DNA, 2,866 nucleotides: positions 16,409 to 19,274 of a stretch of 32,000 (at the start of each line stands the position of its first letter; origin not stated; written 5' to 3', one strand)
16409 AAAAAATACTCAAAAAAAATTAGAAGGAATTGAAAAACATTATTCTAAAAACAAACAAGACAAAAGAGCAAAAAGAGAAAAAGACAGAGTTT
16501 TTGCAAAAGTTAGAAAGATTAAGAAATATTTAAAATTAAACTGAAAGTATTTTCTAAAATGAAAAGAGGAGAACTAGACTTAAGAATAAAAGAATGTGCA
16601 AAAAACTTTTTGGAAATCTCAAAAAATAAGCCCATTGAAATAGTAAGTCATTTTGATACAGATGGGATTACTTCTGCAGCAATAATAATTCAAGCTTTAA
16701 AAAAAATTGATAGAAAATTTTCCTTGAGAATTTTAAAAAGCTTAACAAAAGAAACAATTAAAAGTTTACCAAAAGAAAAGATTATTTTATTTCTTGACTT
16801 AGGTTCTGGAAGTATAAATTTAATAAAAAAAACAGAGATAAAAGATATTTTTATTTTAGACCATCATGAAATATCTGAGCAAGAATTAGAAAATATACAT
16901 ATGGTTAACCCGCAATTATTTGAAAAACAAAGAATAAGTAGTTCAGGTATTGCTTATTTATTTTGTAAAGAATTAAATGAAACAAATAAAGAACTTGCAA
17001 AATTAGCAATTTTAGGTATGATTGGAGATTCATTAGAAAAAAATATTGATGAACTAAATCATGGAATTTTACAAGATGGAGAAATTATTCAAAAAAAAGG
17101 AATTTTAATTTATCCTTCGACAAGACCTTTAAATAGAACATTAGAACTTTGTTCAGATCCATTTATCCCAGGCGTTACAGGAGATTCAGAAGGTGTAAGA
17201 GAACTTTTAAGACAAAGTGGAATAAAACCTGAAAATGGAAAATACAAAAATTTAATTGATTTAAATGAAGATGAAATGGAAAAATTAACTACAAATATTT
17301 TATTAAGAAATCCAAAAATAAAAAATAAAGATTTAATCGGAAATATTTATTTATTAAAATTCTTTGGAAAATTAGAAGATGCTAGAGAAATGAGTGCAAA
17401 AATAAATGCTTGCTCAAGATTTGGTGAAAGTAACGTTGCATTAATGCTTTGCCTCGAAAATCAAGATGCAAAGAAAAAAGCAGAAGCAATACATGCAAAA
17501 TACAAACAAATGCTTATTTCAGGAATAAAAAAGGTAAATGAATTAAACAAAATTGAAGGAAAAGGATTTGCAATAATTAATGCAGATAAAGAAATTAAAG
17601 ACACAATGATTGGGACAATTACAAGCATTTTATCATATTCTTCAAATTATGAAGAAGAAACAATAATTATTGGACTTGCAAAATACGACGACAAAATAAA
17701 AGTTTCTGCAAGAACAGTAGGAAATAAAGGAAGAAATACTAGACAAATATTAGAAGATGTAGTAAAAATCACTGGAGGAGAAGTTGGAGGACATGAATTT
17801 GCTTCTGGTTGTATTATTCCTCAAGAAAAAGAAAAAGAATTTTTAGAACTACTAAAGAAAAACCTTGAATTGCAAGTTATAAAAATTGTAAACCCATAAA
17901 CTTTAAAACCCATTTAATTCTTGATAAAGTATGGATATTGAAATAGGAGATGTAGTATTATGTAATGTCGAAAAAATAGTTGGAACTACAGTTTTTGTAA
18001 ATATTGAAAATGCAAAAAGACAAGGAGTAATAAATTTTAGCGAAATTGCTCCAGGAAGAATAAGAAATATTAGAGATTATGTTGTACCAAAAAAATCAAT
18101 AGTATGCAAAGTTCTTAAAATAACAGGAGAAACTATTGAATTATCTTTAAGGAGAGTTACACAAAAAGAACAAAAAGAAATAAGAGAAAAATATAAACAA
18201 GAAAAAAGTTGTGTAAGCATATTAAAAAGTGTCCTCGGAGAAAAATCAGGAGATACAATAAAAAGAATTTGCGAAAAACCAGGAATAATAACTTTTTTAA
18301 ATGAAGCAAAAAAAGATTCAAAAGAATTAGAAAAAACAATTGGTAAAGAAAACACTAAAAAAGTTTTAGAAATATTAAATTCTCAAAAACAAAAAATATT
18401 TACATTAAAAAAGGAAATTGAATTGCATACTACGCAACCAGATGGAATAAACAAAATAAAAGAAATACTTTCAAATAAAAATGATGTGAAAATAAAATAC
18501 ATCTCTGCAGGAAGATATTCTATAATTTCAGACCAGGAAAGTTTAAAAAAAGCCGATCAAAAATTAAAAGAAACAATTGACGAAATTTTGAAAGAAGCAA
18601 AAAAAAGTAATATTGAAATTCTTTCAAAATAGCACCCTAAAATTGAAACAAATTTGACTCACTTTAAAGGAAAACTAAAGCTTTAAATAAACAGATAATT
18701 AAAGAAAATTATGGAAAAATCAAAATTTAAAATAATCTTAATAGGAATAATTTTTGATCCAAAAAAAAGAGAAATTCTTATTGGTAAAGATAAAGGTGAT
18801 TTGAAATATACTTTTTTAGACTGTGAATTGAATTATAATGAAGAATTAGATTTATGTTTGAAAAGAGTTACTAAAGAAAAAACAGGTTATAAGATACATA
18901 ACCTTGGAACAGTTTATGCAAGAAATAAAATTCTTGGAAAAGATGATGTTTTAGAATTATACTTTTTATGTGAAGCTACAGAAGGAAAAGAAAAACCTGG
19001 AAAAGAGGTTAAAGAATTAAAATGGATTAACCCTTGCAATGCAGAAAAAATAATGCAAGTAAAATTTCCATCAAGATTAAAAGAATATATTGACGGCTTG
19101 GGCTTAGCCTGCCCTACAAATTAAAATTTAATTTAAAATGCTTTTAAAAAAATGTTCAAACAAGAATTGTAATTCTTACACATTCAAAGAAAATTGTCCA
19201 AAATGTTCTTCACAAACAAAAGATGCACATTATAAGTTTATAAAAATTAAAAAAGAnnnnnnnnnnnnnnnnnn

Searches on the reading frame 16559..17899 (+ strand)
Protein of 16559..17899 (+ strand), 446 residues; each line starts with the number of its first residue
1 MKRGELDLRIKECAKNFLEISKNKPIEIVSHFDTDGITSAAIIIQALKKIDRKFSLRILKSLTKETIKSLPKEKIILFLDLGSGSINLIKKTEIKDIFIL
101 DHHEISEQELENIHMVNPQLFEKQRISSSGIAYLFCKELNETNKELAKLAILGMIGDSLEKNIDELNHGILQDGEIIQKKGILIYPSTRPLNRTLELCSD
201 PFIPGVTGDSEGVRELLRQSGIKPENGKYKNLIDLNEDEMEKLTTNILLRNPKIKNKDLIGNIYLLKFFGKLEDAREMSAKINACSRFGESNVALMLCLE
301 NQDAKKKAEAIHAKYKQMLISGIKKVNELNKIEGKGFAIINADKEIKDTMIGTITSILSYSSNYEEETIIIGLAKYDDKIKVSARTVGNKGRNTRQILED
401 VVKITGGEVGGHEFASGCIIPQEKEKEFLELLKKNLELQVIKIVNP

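Call 12: search_protein_families(library=pfam, proteins=[window:16559-17899:+], max_evalue=0.01)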
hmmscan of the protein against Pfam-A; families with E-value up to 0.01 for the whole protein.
window:16559-17899:+ (446 aa): 3 families
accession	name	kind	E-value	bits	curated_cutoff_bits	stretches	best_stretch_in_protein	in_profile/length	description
PF01368.27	DHH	-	5.2e-15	56.3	28.1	1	26-154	2-125/125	DHH family, N-terminal domain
PF21763.2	DHH_CID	-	1.1e-12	48.6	27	1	188-249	6-68/84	DHH-CID domain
PF02272.25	DHHA1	-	1e-11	45.6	25.9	1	345-436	12-100/102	DHHA1 domain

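Call 28: find_homologous_proteins(query=window:16559-17899:+, max_evalue=1e-30)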
Query window:16559-17899:+ (446 aa): 2671 proteins with E <= 1e-30 among 8000 candidates; the best 120 are listed.
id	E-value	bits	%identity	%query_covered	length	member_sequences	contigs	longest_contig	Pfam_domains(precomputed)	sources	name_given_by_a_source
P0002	4.6e-282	953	100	100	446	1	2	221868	PF21763.3,PF01368.28,PF02272.25,PF27767.1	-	-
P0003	2.8e-222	756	80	99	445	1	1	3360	PF21763.3,PF01368.28,PF02272.25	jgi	-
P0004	6.7e-222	755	80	99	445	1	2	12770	PF21763.3,PF01368.28,PF02272.25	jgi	-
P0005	5.9e-196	669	72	98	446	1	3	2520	PF21763.3,PF01368.28,PF02272.25,PF27767.1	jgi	jgi:RecJ-like exonuclease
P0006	2.7e-194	664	71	99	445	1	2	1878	PF21763.3,PF01368.28,PF02272.25,PF27767.1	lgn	-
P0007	1.1e-193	662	70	99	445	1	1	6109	PF21763.3,PF01368.28,PF02272.25,PF27767.1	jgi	-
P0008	1.9e-192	658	71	96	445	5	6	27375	PF21763.3,PF01368.28,PF02272.25,PF27767.1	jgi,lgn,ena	jgi:RecJ-like exonuclease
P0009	2.3e-192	658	71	96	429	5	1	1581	PF21763.3,PF01368.28,PF02272.25,PF27767.1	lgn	-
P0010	9.3e-192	656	69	99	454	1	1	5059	PF21763.3,PF01368.28,PF02272.25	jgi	-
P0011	7.0e-189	646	68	99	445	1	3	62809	PF21763.3,PF01368.28,PF02272.25,PF27767.1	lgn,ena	-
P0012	2.4e-188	644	67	99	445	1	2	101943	PF21763.3,PF01368.28,PF02272.25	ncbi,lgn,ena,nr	ncbi:MAG: DHH family phosphoesterase [Nanoarchaeota archaeon]|nr:DHH family phosphoesterase [Nanoarc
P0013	2.4e-187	641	68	99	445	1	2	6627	PF21763.3,PF01368.28,PF02272.25,PF27767.1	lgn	-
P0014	5.0e-187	640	67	99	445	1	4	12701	PF21763.3,PF01368.28,PF02272.25,PF27767.1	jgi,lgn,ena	-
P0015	4.3e-186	637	69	99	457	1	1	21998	PF21763.3,PF01368.28,PF02272.25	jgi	-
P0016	6.0e-186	636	67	98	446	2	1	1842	PF21763.3,PF01368.28,PF02272.25,PF27767.1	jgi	-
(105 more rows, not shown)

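Call 29: find_encoding_contigs(protein=P0004, flank=5000, max_places=3)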
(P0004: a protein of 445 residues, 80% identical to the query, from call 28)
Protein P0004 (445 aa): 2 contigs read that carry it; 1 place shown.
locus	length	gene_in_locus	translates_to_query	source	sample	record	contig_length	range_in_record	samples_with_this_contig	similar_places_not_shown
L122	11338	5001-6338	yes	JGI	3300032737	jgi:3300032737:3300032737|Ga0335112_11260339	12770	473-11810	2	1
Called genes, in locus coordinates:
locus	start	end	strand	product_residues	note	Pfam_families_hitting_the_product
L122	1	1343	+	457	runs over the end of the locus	PF02881:SRP54_N, PF00448:SRP54, PF01656:CbiA, PF02978:SRP_SPB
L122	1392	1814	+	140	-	PF07884:VKOR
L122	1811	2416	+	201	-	PF00069:Pkinase, PF01163:RIO1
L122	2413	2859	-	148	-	-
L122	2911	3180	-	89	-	PF03144:GTP_EFTU_D2 (weak)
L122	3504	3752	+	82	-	-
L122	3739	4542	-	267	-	PF00142:Fer4_NifH (faint), PF01656:CbiA, PF02374:ArsA_ATPase (weak), PF06564:CBP_BcsQ, PF10609:ParA, PF13614:AAA_31, PF13500:AAA_26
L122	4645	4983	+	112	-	-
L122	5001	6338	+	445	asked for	PF01368:DHH, PF21763:DHH_CID, PF02272:DHHA1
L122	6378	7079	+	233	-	PF07541:EIF_2_alpha (weak)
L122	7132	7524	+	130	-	PF00293:NUDIX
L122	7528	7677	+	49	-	PF04135:Nop10p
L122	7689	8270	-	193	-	PF03167:UDG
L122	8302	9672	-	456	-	-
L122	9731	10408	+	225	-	PF00406:ADK, PF13207:AAA_17, PF05191:ADK_lid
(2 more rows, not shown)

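Call 30: find_encoding_contigs(protein=P0008, flank=5000, max_places=3)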
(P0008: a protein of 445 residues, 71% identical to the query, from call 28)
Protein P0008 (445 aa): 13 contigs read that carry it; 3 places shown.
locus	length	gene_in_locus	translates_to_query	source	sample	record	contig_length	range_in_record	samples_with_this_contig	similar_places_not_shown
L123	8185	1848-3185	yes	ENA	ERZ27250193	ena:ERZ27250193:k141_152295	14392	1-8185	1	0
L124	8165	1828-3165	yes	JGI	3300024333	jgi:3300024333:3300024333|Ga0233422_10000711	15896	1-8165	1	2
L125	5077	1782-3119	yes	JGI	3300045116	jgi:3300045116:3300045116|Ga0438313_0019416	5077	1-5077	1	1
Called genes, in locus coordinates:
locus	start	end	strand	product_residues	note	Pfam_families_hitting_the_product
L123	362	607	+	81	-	-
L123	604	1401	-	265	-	PF00142:Fer4_NifH (faint), PF01656:CbiA, PF02374:ArsA_ATPase (faint), PF06564:CBP_BcsQ (faint), PF10609:ParA, PF13614:AAA_31, PF13500:AAA_26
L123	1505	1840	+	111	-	-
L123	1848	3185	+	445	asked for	PF01368:DHH, PF27767:Arc_Cdc45 (weak), PF21763:DHH_CID, PF02272:DHHA1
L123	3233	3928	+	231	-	-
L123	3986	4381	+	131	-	PF00293:NUDIX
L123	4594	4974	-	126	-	-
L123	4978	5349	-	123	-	-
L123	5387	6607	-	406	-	PF27218:MJ0043_C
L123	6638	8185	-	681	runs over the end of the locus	-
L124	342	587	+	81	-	-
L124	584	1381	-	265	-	PF00142:Fer4_NifH (faint), PF01656:CbiA, PF02374:ArsA_ATPase (faint), PF06564:CBP_BcsQ (faint), PF10609:ParA, PF13614:AAA_31, PF13500:AAA_26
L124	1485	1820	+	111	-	-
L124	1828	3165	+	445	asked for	PF01368:DHH, PF27767:Arc_Cdc45 (weak), PF21763:DHH_CID, PF02272:DHHA1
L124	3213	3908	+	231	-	-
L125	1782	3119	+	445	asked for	PF01368:DHH, PF27767:Arc_Cdc45 (weak), PF21763:DHH_CID, PF02272:DHHA1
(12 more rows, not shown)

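Call 31: find_encoding_contigs(protein=P0011, flank=5000, max_places=3)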
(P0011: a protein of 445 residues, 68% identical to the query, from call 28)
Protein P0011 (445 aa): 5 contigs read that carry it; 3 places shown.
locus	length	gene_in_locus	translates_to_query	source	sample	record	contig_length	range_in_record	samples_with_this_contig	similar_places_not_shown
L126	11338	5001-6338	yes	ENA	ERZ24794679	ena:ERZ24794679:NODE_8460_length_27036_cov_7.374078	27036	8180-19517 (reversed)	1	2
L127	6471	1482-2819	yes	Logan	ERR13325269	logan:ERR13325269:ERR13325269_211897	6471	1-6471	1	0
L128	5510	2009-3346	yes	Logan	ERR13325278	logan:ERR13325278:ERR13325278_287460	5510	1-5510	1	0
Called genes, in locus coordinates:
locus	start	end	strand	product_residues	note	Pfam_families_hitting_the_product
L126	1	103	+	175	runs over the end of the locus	-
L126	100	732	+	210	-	PF00069:Pkinase, PF01636:APH (faint), PF06293:Kdo (weak), PF07714:PK_Tyr_Ser-Thr (weak), PF01163:RIO1, PF03109:ABC1 (faint)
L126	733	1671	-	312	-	PF04014:MazE_antitoxin (weak), PF01895:PhoU (faint)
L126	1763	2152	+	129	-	-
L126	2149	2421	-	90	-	PF03144:GTP_EFTU_D2 (weak)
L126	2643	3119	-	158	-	PF14528:LAGLIDADG_3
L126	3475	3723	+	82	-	-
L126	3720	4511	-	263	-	PF00142:Fer4_NifH (faint), PF01656:CbiA, PF06564:CBP_BcsQ (weak), PF10609:ParA, PF13500:AAA_26, PF13614:AAA_31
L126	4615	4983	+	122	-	-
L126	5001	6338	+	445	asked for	PF01368:DHH, PF27767:Arc_Cdc45 (weak), PF21763:DHH_CID, PF02272:DHHA1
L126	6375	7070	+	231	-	PF07541:EIF_2_alpha (weak)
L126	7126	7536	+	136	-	-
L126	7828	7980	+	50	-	PF04135:Nop10p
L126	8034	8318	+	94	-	-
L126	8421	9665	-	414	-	PF27218:MJ0043_C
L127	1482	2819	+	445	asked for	PF01368:DHH, PF27767:Arc_Cdc45 (weak), PF21763:DHH_CID, PF02272:DHHA1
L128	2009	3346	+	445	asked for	PF01368:DHH, PF27767:Arc_Cdc45 (weak), PF21763:DHH_CID, PF02272:DHHA1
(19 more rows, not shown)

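Call 32: find_encoding_contigs(protein=P0012, flank=5000, max_places=3)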
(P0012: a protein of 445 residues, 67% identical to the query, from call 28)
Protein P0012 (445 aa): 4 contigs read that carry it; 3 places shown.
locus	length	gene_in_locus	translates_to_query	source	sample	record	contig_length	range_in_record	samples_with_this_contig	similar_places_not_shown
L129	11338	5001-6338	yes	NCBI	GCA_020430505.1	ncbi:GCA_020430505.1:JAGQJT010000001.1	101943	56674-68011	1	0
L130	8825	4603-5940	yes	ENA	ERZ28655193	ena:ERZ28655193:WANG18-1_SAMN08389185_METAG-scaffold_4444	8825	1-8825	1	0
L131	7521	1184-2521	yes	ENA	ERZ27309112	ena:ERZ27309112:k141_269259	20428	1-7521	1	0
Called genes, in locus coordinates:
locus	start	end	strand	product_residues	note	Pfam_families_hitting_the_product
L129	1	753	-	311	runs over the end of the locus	PF04014:MazE_antitoxin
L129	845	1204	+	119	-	-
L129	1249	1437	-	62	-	-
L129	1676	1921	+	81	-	-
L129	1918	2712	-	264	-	PF00142:Fer4_NifH (faint), PF01656:CbiA, PF06564:CBP_BcsQ (weak), PF10609:ParA, PF13500:AAA_26 (weak), PF13614:AAA_31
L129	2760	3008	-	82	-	-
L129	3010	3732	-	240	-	-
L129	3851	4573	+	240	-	PF01978:TrmB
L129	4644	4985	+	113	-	-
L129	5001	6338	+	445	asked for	PF01368:DHH, PF21763:DHH_CID, PF02272:DHHA1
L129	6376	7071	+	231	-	PF07541:EIF_2_alpha (weak)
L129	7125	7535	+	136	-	PF00293:NUDIX (weak)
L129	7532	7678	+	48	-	PF04135:Nop10p (weak)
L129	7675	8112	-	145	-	-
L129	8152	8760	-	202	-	PF03167:UDG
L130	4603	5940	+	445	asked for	PF01368:DHH, PF21763:DHH_CID, PF02272:DHHA1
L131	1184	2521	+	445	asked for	PF01368:DHH, PF21763:DHH_CID, PF02272:DHHA1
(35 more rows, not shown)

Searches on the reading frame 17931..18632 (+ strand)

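Call 12: search_protein_families(library=pfam, proteins=[window:17931-18632:+], max_evalue=0.01)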
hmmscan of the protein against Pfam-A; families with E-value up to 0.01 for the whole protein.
window:17931-18632:+ (233 aa): 1 family
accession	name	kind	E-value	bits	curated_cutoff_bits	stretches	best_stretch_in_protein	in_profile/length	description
PF07541.17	EIF_2_alpha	-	3e-08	34.1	22.8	1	122-200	19-109/114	Eukaryotic translation initiation factor 2 alpha subunit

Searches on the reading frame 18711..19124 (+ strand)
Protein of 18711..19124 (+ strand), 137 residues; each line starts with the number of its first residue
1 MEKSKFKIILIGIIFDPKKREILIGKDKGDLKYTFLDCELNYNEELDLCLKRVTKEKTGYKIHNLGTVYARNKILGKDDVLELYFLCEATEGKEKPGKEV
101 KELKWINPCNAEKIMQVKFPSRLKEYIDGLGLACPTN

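Call 76: search_protein_families(library=pfam, proteins=[window:18711-19124:+], max_evalue=0.001)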
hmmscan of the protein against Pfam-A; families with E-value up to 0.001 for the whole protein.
window:18711-19124:+ (137 aa): 1 family
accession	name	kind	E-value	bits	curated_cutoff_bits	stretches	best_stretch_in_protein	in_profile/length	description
PF00293.34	NUDIX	-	0.00015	22.2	21.1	1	13-111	9-118/134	NUDIX domain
